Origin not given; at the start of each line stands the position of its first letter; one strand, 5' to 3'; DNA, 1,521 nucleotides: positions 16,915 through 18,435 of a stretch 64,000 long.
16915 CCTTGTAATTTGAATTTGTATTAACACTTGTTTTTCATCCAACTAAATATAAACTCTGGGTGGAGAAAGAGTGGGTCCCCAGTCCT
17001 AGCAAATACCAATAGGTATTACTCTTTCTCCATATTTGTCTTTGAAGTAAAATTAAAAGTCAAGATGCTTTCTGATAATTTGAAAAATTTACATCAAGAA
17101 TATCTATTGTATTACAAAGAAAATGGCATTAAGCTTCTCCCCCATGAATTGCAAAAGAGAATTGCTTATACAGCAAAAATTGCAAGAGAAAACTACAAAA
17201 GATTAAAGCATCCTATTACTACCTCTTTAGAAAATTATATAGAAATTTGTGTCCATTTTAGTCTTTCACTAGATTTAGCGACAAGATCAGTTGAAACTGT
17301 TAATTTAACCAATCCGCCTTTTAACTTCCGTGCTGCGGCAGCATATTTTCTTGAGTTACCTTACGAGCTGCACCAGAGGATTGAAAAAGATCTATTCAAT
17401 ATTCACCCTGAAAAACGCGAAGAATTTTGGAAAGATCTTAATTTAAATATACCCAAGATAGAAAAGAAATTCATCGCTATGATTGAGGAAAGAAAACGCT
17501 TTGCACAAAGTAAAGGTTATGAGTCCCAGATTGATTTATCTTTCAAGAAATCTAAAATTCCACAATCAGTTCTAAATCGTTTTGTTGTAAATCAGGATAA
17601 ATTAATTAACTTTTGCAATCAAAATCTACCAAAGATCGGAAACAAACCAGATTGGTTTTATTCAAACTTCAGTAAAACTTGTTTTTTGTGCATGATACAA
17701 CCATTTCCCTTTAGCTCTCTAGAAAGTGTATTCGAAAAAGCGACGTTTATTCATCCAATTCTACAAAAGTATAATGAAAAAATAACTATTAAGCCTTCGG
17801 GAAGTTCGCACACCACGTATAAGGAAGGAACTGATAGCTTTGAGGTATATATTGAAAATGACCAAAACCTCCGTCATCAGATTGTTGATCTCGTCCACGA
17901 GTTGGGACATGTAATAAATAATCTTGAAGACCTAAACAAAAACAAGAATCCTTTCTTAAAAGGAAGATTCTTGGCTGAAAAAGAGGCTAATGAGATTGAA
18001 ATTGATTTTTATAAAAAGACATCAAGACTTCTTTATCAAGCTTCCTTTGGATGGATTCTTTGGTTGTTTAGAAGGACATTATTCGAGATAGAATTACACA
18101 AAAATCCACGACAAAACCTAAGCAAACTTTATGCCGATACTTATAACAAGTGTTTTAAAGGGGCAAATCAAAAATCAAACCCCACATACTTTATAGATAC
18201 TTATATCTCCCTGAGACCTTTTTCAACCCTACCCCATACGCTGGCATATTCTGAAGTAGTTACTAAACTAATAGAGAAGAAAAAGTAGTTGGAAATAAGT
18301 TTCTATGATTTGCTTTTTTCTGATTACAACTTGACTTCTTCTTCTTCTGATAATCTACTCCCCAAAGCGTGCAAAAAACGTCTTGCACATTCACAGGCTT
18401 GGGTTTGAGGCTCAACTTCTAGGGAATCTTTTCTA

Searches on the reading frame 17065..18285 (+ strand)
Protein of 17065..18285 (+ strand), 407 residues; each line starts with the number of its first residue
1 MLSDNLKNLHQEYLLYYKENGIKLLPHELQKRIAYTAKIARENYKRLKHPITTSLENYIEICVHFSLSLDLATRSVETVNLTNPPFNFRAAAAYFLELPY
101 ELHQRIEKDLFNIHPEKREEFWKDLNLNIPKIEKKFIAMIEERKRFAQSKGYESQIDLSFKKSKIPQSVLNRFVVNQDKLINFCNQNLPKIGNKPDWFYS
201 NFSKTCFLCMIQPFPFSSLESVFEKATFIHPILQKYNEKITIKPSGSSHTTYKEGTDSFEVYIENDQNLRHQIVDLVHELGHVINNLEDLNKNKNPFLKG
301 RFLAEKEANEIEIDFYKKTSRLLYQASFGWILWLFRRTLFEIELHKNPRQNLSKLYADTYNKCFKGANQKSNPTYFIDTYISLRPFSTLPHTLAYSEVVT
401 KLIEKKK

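Call 14: search_protein_families(library=pfam, proteins=[window:17065-18285:+], max_evalue=0.1)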
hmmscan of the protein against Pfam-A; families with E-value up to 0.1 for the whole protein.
window:17065-18285:+ (407 aa): 2 families
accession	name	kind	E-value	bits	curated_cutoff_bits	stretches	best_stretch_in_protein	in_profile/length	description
PF06114.19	Peptidase_M78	-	0.00082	19.6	22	1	236-311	4-81/123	IrrE N-terminal-like domain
PF22481.1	DUF6985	-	0.085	13.8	24.5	0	85-134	39-89/148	Domain of unknown function (DUF6985)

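Call 15: find_homologous_proteins(query=window:17065-18285:+)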
Query window:17065-18285:+ (407 aa): 9 proteins with E <= 0.001 among 3957 candidates.
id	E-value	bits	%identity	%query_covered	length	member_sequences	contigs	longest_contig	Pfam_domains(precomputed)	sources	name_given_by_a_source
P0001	1.9e-272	921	100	100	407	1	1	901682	-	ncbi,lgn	-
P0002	4.4e-99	351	44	98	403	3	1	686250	-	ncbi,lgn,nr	ncbi:MAG: hypothetical protein HYU80_02480 [Candidatus Blackburnbacteria bacterium]|nr:hypothetical 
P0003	3.4e-89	318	41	99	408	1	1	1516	-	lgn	-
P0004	3.5e-87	311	39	100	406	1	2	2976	-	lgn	-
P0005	8.4e-82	294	37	99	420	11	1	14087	-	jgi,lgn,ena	-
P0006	2.1e-73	266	39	89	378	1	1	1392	-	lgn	-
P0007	7.2e-65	238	36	89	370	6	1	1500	-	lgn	-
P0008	4.6e-53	199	31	95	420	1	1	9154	-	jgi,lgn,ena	-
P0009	1.3e-47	181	39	65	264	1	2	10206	-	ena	-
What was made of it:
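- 17065..18288 (+): M3-like (HExxH) peptidase paralogue 1, 407 aa. The true start is ATG 17065, with no Shine-Dalgarno sequence. P0001 is 407 aa and 100% identical (call 15).
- Checked: The 1-nt indel and the annotated 407-aa product (P0001, call 15) show that copy 1 is non-coding, even though it lies inside the mechanical ORF 16942-18288.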

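Call 18: find_encoding_contigs(protein=P0002, flank=10000, max_places=3)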
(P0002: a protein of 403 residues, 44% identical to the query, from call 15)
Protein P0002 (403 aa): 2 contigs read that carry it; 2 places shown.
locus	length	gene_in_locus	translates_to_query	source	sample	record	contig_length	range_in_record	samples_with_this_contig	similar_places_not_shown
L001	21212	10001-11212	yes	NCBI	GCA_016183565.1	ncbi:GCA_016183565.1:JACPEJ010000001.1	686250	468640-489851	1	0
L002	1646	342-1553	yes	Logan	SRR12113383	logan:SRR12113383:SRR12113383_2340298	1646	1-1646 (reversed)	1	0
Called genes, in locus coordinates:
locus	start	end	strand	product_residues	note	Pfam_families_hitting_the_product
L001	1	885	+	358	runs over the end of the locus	PF01098:FTSW_RODA_SPOVE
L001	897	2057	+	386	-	PF03033:Glyco_transf_28, PF04101:Glyco_tran_28_C, PF00201:UDPGT (weak)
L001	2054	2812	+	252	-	-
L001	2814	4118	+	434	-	PF02491:SHS2_FTSA, PF06723:MreB_Mbl, PF11104:PilM_2 (weak), PF14450:FtsA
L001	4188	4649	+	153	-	-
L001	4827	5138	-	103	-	-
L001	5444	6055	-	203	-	PF04542:Sigma70_r2, PF08281:Sigma70_r4_2, PF04545:Sigma70_r4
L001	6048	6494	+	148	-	PF01894:YjbQ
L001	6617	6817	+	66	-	-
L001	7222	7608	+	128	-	-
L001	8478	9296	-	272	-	-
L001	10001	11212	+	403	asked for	-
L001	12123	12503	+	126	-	-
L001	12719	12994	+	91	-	-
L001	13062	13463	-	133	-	-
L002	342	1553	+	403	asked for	-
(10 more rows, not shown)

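Call 19: find_encoding_contigs(protein=P0005, flank=10000, max_places=3)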
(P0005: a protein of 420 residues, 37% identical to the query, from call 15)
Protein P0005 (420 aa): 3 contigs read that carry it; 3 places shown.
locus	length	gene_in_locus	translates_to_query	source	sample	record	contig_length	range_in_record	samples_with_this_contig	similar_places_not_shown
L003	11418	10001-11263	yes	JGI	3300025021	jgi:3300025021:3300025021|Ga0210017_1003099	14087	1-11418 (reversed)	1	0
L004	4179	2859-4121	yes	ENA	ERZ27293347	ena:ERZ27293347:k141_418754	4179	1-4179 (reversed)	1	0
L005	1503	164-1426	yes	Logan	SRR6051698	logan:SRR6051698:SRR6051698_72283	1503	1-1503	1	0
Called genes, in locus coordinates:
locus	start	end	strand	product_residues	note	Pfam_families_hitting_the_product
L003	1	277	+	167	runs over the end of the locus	-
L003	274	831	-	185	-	-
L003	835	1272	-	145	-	PF00293:NUDIX, PF14815:NUDIX_4 (weak)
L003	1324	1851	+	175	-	PF01272:GreA_GreB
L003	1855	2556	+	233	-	PF02223:Thymidylate_kin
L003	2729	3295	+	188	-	-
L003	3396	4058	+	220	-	PF13238:AAA_18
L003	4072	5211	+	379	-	PF01136:Peptidase_U32 (weak)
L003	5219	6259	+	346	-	PF00155:Aminotran_1_2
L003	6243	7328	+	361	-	PF00288:GHMP_kinases_N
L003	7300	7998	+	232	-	PF03848:TehB (weak), PF13489:Methyltransf_23, PF05175:MTS (faint), PF13847:Methyltransf_31, PF08241:Methyltransf_11, PF08242:Methyltransf_12, PF13649:Methyltransf_25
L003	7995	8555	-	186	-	PF01725:Ham1p_like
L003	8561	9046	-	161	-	PF01272:GreA_GreB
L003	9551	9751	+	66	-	-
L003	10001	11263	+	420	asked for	-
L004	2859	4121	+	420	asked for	-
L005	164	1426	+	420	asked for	-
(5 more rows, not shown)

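Call 20: find_encoding_contigs(protein=P0008, flank=10000, max_places=3)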
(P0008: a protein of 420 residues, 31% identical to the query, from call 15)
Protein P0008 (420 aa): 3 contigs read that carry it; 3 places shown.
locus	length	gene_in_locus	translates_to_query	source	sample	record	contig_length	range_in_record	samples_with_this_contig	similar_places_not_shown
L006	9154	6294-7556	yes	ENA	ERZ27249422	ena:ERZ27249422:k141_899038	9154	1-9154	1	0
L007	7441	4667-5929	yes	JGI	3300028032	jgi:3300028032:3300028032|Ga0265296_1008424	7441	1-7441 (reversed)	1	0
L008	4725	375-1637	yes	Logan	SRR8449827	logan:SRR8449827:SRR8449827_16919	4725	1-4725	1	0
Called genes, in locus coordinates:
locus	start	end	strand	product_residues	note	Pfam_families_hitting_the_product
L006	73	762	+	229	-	PF01797:Y1_Tnp (weak)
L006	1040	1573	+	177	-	-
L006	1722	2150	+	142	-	PF24839:DUF7718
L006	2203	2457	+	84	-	-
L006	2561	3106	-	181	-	-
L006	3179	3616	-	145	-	-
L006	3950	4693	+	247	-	PF12686:DUF3800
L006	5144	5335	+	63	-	-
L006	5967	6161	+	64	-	-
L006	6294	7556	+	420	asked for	-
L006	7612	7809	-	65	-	-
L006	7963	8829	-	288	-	PF01872:RibD_C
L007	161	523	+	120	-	PF24839:DUF7718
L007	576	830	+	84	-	-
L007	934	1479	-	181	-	-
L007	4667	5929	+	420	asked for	-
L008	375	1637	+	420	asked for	-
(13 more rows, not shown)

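Call 21: find_encoding_contigs(protein=P0009, flank=10000, max_places=3)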
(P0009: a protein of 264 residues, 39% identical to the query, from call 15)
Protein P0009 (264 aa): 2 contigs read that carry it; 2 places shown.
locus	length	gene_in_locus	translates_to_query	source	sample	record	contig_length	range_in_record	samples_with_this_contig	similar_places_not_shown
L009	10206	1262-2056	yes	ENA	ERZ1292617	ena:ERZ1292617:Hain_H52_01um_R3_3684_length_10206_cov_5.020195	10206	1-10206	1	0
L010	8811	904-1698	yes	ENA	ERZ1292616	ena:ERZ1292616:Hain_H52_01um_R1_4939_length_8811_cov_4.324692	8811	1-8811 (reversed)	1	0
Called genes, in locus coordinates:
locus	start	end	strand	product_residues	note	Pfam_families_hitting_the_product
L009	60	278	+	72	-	-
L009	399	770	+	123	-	-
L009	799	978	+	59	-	-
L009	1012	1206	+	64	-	-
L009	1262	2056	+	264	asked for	-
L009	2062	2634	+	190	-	-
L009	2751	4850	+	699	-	PF01555:N6_N4_Mtase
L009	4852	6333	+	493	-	PF02463:SMC_N (faint), PF13175:AAA_15, PF13304:AAA_21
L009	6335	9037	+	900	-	PF04851:ResIII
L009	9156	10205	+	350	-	?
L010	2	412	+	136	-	?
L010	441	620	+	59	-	-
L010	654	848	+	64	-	-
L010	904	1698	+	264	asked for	-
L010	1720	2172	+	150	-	PF01725:Ham1p_like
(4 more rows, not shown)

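Call 28: find_homologous_proteins(query=A2)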
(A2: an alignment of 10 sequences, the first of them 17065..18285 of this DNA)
Query A2 (10 sequences) (407 aa, profile of the alignment): 12 proteins with E <= 0.001 among 8000 candidates.
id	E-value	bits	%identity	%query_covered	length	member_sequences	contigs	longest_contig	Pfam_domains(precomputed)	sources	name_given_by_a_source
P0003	2.3e-187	641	41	99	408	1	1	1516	-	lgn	-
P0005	6.7e-184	630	37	99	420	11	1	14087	-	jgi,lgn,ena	-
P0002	4.2e-180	617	44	98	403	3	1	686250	-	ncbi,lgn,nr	ncbi:MAG: hypothetical protein HYU80_02480 [Candidatus Blackburnbacteria bacterium]|nr:hypothetical 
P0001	1.3e-171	589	100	100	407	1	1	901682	-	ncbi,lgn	-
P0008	3.2e-161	555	31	95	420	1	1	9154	-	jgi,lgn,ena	-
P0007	1.9e-157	543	36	89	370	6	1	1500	-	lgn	-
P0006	2.6e-156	539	39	89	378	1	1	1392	-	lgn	-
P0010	5.3e-153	528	44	99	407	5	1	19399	-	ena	-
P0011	6.5e-138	478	31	95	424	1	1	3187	-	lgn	-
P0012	1.6e-129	450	29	95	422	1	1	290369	-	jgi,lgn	jgi:hypothetical protein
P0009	1.0e-115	405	39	65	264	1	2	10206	-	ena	-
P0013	1.4e-54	204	44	42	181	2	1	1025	-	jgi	jgi:hypothetical protein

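Call 29: find_encoding_contigs(protein=P0010, flank=10000, max_places=2)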
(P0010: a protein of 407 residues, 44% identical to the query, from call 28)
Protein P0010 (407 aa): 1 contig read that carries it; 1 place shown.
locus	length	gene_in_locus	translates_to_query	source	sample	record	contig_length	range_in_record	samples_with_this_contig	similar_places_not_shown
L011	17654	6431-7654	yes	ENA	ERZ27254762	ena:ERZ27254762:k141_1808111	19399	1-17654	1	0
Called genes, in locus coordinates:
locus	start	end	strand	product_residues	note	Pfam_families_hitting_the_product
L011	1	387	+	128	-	?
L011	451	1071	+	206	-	-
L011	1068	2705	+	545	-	-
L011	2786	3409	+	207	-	PF00300:His_Phos_1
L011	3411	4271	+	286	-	PF01931:NTPase_I-T, PF00293:NUDIX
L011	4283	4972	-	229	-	PF01797:Y1_Tnp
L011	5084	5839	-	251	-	PF01381:HTH_3, PF12844:HTH_19, PF13443:HTH_26 (weak), PF13560:HTH_31, PF00293:NUDIX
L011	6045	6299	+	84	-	-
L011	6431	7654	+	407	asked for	-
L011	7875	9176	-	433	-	PF00675:Peptidase_M16, PF05193:Peptidase_M16_C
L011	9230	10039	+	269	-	PF00696:AA_kinase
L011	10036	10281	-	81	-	-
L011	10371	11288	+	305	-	PF14402:7TM_transglut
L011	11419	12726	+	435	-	PF14397:ATPgrasp_ST, PF02655:ATP-grasp_3 (faint), PF08443:RimK (faint), PF02955:GSH-S_ATP (faint), PF05618:RimB-like (faint)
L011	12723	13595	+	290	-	PF08443:RimK, PF02222:ATP-grasp (weak), PF02955:GSH-S_ATP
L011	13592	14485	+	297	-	PF14397:ATPgrasp_ST (faint), PF08443:RimK, PF14398:ATPgrasp_YheCD (faint), PF02222:ATP-grasp, PF02655:ATP-grasp_3 (weak), PF02786:CPSase_L_D2 (faint), PF02955:GSH-S_ATP, PF07478:Dala_Dala_lig_C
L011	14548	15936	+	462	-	PF04773:FecR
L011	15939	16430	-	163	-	PF16320:Ribosomal_L12_N, PF00542:Ribosomal_L12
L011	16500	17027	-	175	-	PF00466:Ribosomal_L10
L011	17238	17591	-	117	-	-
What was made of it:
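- Y1-transposase genes lie within a few kb in L006 and L011 (calls 20, 29).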

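Call 30: find_encoding_contigs(protein=P0012, flank=10000, max_places=2)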
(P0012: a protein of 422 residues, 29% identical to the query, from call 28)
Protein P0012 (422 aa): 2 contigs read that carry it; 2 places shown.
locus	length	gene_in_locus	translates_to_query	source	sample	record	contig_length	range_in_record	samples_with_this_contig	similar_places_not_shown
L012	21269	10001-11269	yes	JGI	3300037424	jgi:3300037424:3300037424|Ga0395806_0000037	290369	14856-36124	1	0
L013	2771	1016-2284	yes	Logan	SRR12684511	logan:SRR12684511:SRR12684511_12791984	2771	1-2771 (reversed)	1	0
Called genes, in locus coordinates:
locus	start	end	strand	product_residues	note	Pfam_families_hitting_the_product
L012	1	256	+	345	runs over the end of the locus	PF02729:OTCace_N, PF00185:OTCace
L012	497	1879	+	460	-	PF07497:Rho_RNA_bind, PF00006:ATP-synt_ab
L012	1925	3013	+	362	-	PF01476:LysM, PF23473:LysM3_LYK4_5 (weak), PF01476:LysM (weak), PF01551:Peptidase_M23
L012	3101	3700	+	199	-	-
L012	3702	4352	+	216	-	PF00963:Cohesin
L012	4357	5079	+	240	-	PF16656:Pur_ac_phosph_N (weak)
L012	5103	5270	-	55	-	-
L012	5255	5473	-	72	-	-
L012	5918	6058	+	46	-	-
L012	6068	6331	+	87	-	-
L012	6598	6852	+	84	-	-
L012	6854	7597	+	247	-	PF18911:PKD_4 (weak)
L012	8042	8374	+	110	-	PF18924:DUF5674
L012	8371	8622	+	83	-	-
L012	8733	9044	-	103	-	-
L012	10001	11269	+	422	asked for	-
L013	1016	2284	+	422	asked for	-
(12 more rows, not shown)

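Call 31: find_encoding_contigs(protein=P0011, flank=10000, max_places=2)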
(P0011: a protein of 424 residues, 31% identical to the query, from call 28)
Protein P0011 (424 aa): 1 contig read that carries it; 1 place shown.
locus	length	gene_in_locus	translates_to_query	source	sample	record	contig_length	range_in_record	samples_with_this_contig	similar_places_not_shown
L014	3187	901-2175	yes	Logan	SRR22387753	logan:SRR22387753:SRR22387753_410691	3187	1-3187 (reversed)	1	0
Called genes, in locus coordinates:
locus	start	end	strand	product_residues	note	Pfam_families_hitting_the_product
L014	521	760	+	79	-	-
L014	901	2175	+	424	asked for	-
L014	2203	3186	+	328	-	?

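Call 32: find_encoding_contigs(protein=P0004, flank=10000, max_places=2)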
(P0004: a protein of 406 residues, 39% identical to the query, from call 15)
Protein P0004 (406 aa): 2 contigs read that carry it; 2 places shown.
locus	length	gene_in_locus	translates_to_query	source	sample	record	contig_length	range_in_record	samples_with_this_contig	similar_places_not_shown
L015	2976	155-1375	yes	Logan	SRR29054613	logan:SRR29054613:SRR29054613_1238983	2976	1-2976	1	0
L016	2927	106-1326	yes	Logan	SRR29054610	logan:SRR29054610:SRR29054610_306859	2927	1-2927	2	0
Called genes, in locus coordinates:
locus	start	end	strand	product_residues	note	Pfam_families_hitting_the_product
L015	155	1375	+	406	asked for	-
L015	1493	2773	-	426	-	PF00675:Peptidase_M16, PF05193:Peptidase_M16_C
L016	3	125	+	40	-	?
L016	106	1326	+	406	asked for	-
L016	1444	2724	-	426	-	PF00675:Peptidase_M16, PF05193:Peptidase_M16_C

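Call 49: search_solved_structures(query=A2, max_evalue=1)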
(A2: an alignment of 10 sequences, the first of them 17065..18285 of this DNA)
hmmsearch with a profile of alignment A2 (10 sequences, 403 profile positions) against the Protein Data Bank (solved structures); distinct sequences matched with E-value up to 1: 0.
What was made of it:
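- On M3/M32/M2 (neurolysin-like) oligopeptidase fold, for the downstream gene: No sequence-level match to Pfam M3 or to the PDB (calls 14, 49), so this is fold-level resemblance only.
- Tried and rejected: PDB sequence search with the peptidase profile: no hit (call 49).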

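Call 54: find_related_loci(query=A2, collection=genome_contigs, flank=4000)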
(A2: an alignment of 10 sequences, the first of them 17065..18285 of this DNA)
Query A2 (407 aa) in genome_contigs; peptide patterns used: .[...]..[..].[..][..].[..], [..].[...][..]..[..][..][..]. (x = any residue, [..] = any of these).
55 stretches matched a pattern; 8 encode a relative of the query (tblastn E <= 1e-3); 8 distinct loci.
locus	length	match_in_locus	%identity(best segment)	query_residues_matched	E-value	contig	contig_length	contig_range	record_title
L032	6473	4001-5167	44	12-400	4e-106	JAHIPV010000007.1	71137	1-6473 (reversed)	MAG: Patescibacteria group bacterium isolate KR13_S3.mb.84 KR13_S3.mb.84_k141_171393, whole genome shotgun sequence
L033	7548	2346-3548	44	1-401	2e-105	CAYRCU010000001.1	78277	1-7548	MAG TPA_asm: uncultured Gammaproteobacteria bacterium isolate SRP338002_co1_166 genome assembly, contig: NODE_299_length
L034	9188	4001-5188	44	6-401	2e-105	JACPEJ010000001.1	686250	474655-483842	MAG: Candidatus Blackburnbacteria bacterium isolate NC_groundwater_332_Ag_B-0.1um_41_18 GD18-4_B1_scaffold_152758, whole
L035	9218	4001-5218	35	3-401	3e-73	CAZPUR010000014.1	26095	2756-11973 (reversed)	MAG TPA_asm: uncultured Pseudomonadales bacterium isolate binchicken_co34_574 genome assembly, contig: NODE_2820_length_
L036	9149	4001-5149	34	16-403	8e-71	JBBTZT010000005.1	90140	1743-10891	MAG: Patescibacteria group bacterium isolate H41-bin064_1 H41_bin064_1_000000000005, whole genome shotgun sequence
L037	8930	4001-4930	39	89-398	6e-68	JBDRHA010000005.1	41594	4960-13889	MAG: Candidatus Shapirobacteria bacterium isolate MEGAHIT-group-1.477 k141_1160541, whole genome shotgun sequence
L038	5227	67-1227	34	5-402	2e-65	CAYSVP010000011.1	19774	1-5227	MAG TPA_asm: uncultured Gammaproteobacteria bacterium isolate SRP294416_co1_8 genome assembly, contig: NODE_5417_length_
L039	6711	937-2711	38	1-401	6e-79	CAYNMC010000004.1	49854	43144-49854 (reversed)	MAG TPA_asm: uncultured Pseudomonadales bacterium isolate SRP231805_co4_157 genome assembly, contig: k141_224227, whole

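Call 75: predict_structure(alignment_id=A2)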
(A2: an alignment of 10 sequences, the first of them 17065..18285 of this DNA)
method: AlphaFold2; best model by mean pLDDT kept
length: 407 residues; sequences in the alignment: 10
mean_pLDDT: 91.5   pTM: 0.90
mean pLDDT of the five models: 91.5, 91.1, 89.0, 88.4, 88.1
residues with pLDDT >= 90: 280; 70-90: 118; 50-70: 9; < 50: 0
segments of 3 or more residues with pLDDT < 50: none
pLDDT, mean of each block of 10 residues (from residue 1): 85 90 90 96 96 94 93 81 72 89 88 89 92 94 87 83 86 95 95 84 89 92 97 97 95 95 94 97 97 89 95 97 96 96 93 96 93 88 88 97 89
secondary structure, 60 per line:
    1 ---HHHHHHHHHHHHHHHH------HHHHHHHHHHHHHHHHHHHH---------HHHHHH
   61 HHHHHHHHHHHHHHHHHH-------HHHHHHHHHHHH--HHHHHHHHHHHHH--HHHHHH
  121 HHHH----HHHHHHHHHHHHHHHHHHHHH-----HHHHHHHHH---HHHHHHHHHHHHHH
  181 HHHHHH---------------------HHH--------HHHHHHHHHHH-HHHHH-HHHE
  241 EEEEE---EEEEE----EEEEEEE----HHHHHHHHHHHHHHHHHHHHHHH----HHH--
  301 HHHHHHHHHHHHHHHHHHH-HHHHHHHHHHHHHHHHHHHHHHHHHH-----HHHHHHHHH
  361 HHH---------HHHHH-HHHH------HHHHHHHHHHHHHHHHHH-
elements in order: H4-19 H26-45 H55-78 H86-97 H100-112 H115-124 H129-149 H155-163 H167-186 H219-229 H231-235 E240-245 E249-253 E258-264 H269-291 H301-319 H321-346 H352-363 H373-377 H379-382 H389-406
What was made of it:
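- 17065..18288 (+): AlphaFold model pLDDT 91.5 (call 75).
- On M3/M32/M2 (neurolysin-like) oligopeptidase fold, for the downstream gene: The AlphaFold model has pLDDT 91.5 (call 75).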

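Call 78: fold_search(model_id=the predicted structure, library=pdb)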
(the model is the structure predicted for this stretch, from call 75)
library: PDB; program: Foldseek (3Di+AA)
matches with E <= 10: 142; with E <= 0.001: 4
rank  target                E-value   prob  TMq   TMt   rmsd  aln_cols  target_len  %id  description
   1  3ahm_A                3.6e-04  1.00  0.52  0.40  12.4       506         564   12  Pz peptidase a (released 2010-08-25)
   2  1k9x_A                4.3e-04  1.00  0.44  0.37  14.2       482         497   14  Structure of Pyrococcus furiosus carboxypeptidase Apo-Yb (released 2002-11-06)
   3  2h1n_A                5.1e-04  1.00  0.53  0.41  12.3       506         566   12  3.0 A X-ray structure of putative oligoendopeptidase F: crystals grown by vapor diffusion technique (released 2006-06-13)
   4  2h1j_B                9.2e-04  1.00  0.42  0.33  15.0       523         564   14  3.1 A X-ray structure of putative Oligoendopeptidase F: Crystals grown by microfluidic seeding (released 2006-06-13)
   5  3ahm_B                1.1e-03  1.00  0.52  0.40  12.4       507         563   12  Pz peptidase a (released 2010-08-25)
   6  3aho_B                1.4e-03  1.00  0.48  0.37  11.8       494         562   11  PZ PEPTIDASE A with inhibitor 2 (released 2010-09-01)
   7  2h1j_A                2.6e-03  1.00  0.46  0.36  13.9       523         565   13  3.1 A X-ray structure of putative Oligoendopeptidase F: Crystals grown by microfluidic seeding (released 2006-06-13)
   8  3sks                  3.1e-03  1.00  0.49  0.39  13.6       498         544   12  Crystal structure of a putative oligoendopeptidase F from Bacillus anthracis str. Ames (released 2011-07-06)
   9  3zqz_A                3.4e-03  1.00  0.45  0.33  12.5       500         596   10  CRYSTAL STRUCTURE OF ANCE IN COMPLEX WITH A SELENIUM ANALOGUE OF CAPTOPRIL (released 2011-09-14)
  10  3dwc_B                4.4e-03  1.00  0.39  0.33  15.1       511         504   11  Trypanosoma Cruzi Metallocarboxypeptidase 1 (released 2008-09-09)
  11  1j36_A                4.8e-03  1.00  0.43  0.32  12.4       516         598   10  Crystal Structure of Drosophila AnCE (released 2003-07-20)
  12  2x8z_A                5.6e-03  1.00  0.42  0.31  12.7       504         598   12  Crystal structure of AnCE-captopril complex (released 2010-06-02)
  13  2x8y_A                6.2e-03  1.00  0.41  0.31  13.3       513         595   12  Crystal structure of AnCE (released 2010-06-02)
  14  4c2n_A                6.2e-03  1.00  0.39  0.30  13.5       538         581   12  Crystal structure of human testis angiotensin-I converting enzyme mutant E403R (released 2013-12-11)
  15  5e3x                  7.0e-03  1.00  0.48  0.41  12.8       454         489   13  Crystal structure of thermostable Carboxypeptidase (FisCP) from Fervidobacterium Islandicum AW-1 (released 2016-02-10)
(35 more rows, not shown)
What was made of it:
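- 17065..18288 (+): Foldseek top hits are Pz-peptidase A, oligoendopeptidase F and M32 carboxypeptidase (call 78).
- On M3/M32/M2 (neurolysin-like) oligopeptidase fold, for the downstream gene: Foldseek hits are 3ahm, 2h1n and 1k9x with E about 4e-4 and TM about 0.5 (call 78).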

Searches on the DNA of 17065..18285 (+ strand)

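Call 61: build_rna_model(alignment_id=A6, structure=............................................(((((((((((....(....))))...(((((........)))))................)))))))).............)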
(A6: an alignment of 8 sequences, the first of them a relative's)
Model R2 built from alignment A6 (8 sequences, 126 columns); structure: as given.
model positions 109; base pairs 17; branch points 1; effective number of sequences 3.05; information 0.59 bits per position. Calibrated on 0.2 Mb of random sequence (short: E-values are rough).
structure used (alignment columns):
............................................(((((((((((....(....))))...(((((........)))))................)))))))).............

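Call 62: search_with_rna_model(model_id=R2, sources=[window, L001, L003, L006, L009, L011, L012, L014, L015, L017, L018, L019, L020, L021, L023, L026, L027, L028, L029, L032, L033, L035, L036, L037, L038, L039], max_evalue=0.01, make_alignment=true)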
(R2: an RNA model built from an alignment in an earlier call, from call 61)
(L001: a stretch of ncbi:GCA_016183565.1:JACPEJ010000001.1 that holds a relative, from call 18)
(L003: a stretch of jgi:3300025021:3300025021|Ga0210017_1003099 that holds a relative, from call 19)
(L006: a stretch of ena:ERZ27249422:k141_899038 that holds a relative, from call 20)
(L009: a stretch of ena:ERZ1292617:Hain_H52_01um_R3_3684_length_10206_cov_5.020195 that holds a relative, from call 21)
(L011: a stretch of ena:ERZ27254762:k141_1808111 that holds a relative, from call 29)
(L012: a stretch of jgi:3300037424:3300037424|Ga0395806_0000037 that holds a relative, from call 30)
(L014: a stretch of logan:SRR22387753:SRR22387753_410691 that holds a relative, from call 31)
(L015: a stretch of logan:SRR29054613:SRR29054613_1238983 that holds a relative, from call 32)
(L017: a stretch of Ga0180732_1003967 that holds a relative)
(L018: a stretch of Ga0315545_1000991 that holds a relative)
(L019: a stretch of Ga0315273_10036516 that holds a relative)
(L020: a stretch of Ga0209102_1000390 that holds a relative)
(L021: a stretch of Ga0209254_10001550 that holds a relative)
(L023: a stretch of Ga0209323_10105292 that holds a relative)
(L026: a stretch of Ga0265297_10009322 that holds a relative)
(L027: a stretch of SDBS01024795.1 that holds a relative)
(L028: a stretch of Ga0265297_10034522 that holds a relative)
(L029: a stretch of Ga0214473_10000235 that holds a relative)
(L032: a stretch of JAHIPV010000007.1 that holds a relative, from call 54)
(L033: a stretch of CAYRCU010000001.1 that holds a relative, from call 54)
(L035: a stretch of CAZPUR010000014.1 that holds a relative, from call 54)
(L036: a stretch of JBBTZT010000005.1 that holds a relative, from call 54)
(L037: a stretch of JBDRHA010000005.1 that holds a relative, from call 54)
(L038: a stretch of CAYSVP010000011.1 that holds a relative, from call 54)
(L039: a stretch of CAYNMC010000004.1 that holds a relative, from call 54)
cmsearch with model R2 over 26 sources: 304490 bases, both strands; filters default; matches with E-value up to 0.01: 14.
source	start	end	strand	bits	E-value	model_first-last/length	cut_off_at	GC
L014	766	872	+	107.2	3e-19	1-109/109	no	0.39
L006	6167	6271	+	101.9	3.8e-18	1-109/109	no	0.36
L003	9758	9864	+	101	5.8e-18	1-109/109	no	0.4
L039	793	908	+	96.8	4.2e-17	1-109/109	no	0.36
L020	11400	11512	-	88.4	2.4e-15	1-109/109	no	0.39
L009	266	374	+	85.6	9.1e-15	1-109/109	no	0.33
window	15749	15862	+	81.8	5.6e-14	1-109/109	no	0.35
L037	3785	3902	+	74.1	2.2e-12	1-109/109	no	0.44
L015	1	105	+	73.3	3.2e-12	8-109/109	5'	0.39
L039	4323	4438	+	72.9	3.9e-12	1-109/109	no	0.31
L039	3820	3934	+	68.6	3.1e-11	1-109/109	no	0.39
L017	3221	3330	+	55.2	1.9e-08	1-109/109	no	0.39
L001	12010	12120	+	40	2.8e-05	1-109/109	no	0.47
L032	1061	1170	+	32.9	0.00083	1-109/109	no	0.4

Alignment A7: 14 matches aligned to the model, 134 columns, each read 5' to 3' on its own strand. Consensus structure (alignment columns), stored with it:
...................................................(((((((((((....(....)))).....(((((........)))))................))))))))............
